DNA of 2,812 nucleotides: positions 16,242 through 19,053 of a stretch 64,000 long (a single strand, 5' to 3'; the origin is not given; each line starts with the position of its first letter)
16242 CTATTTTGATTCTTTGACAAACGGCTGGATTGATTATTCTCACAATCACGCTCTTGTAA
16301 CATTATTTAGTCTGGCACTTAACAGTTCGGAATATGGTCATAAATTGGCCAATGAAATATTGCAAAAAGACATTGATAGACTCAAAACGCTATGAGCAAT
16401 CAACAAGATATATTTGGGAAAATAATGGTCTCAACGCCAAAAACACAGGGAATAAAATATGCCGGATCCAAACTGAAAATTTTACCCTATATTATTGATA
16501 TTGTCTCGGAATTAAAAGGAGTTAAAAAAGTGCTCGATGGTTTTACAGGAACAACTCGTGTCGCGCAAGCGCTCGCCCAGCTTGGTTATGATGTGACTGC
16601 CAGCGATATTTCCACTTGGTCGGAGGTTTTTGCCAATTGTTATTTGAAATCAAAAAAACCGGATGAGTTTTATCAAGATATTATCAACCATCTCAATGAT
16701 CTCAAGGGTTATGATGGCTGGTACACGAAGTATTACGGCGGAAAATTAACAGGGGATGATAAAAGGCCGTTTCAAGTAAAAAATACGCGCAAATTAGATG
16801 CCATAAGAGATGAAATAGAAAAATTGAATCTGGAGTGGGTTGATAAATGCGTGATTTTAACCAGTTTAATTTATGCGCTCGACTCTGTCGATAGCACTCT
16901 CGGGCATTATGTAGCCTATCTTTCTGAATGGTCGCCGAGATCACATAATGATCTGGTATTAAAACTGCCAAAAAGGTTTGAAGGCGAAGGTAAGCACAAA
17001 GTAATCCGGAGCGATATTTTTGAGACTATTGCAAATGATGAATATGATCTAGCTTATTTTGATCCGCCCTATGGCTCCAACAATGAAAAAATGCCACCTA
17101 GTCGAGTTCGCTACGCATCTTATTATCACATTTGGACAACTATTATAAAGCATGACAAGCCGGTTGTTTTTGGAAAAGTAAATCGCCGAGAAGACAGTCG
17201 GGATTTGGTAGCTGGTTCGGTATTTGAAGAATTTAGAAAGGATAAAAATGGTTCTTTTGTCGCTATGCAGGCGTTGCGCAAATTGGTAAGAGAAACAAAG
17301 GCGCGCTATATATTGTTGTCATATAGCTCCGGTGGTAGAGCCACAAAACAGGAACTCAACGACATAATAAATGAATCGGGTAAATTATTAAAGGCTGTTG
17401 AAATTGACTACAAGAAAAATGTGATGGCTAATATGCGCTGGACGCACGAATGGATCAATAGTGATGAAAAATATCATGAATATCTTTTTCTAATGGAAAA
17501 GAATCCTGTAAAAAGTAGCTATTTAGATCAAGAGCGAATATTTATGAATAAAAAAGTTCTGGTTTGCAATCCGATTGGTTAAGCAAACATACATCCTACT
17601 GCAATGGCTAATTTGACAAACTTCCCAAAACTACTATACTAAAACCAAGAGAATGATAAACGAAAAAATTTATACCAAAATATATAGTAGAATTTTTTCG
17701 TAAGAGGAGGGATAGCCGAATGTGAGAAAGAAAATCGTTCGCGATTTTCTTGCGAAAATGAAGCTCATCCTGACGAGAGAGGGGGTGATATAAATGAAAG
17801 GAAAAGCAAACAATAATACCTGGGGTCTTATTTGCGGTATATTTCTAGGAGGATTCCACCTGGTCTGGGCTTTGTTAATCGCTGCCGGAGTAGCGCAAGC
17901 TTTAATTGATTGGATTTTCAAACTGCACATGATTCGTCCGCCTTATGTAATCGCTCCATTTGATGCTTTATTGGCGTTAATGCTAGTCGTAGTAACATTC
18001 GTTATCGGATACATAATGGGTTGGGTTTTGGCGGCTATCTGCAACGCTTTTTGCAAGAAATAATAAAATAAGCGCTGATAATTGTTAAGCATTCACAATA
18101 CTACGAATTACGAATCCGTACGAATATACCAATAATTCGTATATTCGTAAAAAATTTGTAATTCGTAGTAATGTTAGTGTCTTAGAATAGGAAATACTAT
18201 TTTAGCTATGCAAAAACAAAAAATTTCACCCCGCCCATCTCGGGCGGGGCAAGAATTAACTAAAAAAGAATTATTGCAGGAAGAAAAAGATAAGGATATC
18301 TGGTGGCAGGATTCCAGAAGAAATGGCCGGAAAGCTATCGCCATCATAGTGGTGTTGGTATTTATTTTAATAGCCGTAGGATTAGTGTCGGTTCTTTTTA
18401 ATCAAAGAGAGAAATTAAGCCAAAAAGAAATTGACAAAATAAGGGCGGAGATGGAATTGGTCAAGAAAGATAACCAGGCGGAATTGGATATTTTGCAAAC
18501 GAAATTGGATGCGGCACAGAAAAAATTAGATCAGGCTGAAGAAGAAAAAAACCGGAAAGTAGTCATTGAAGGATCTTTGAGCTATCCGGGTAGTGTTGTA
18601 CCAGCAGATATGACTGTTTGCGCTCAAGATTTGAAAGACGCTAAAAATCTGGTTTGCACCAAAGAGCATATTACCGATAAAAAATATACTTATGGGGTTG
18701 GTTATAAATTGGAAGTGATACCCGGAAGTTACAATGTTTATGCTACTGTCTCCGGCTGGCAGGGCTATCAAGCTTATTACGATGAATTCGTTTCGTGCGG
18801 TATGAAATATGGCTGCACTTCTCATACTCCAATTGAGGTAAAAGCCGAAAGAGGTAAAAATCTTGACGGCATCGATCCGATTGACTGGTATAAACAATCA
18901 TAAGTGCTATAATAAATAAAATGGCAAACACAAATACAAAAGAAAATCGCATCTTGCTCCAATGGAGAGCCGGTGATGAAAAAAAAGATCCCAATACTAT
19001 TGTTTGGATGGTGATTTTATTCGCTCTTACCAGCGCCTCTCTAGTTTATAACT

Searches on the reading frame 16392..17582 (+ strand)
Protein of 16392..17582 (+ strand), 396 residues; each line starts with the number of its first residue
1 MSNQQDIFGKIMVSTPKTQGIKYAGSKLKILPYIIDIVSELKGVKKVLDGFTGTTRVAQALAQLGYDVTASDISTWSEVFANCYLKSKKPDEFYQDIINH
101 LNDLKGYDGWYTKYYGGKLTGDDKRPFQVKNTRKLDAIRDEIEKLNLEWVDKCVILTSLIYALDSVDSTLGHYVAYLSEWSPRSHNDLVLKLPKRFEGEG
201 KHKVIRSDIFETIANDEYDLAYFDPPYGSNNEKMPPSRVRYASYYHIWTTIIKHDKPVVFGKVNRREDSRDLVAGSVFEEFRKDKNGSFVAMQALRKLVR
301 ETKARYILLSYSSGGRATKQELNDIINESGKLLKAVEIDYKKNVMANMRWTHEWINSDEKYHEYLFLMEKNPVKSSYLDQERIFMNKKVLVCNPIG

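Call 13: search_protein_families(library=pfam, proteins=[window:16392-17582:+], max_evalue=0.01)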
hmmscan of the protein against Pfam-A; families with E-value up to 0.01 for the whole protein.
window:16392-17582:+ (396 aa): 1 family
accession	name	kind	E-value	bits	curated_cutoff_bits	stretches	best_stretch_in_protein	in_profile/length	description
PF02086.21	MethyltransfD12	-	1.8e-25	90.5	22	1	23-233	1-191/253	D12 class N6 adenine-specific DNA methyltransferase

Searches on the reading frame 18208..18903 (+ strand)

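Call 13: search_protein_families(library=pfam, proteins=[window:18208-18903:+], max_evalue=0.01)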
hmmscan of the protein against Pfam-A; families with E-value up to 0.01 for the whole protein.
window:18208-18903:+ (231 aa): 2 families
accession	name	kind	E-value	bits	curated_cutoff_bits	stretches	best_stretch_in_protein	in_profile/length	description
PF11857.13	DUF3377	-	0.00077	19.8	26.5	1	23-74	7-60/72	Domain of unknown function (DUF3377)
PF08391.16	Ly49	-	0.003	18.5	31.5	1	43-116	10-86/119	Ly49-like protein, N-terminal region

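Call 14: search_protein_families(library=ncbifam, proteins=[window:18208-18903:+], max_evalue=0.01)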
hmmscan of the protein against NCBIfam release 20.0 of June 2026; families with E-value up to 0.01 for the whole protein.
window:18208-18903:+ (231 aa): 3 families
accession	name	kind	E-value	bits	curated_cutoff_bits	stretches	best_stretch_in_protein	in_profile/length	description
NF046041.1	holin_NGO1622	hypoth_equivalog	0.0044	17.4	75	1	49-119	10-78/89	NGO1622 family putative holin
NF008173.0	PRK10920.1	equivalog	0.0046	16.1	313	1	21-115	17-109/390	uroporphyrinogen-III C-methyltransferase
NF038218.1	IcmG_DotF_IVB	equivalog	0.0073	16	200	1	28-106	36-113/266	type IVB secretion system protein IcmG/DotF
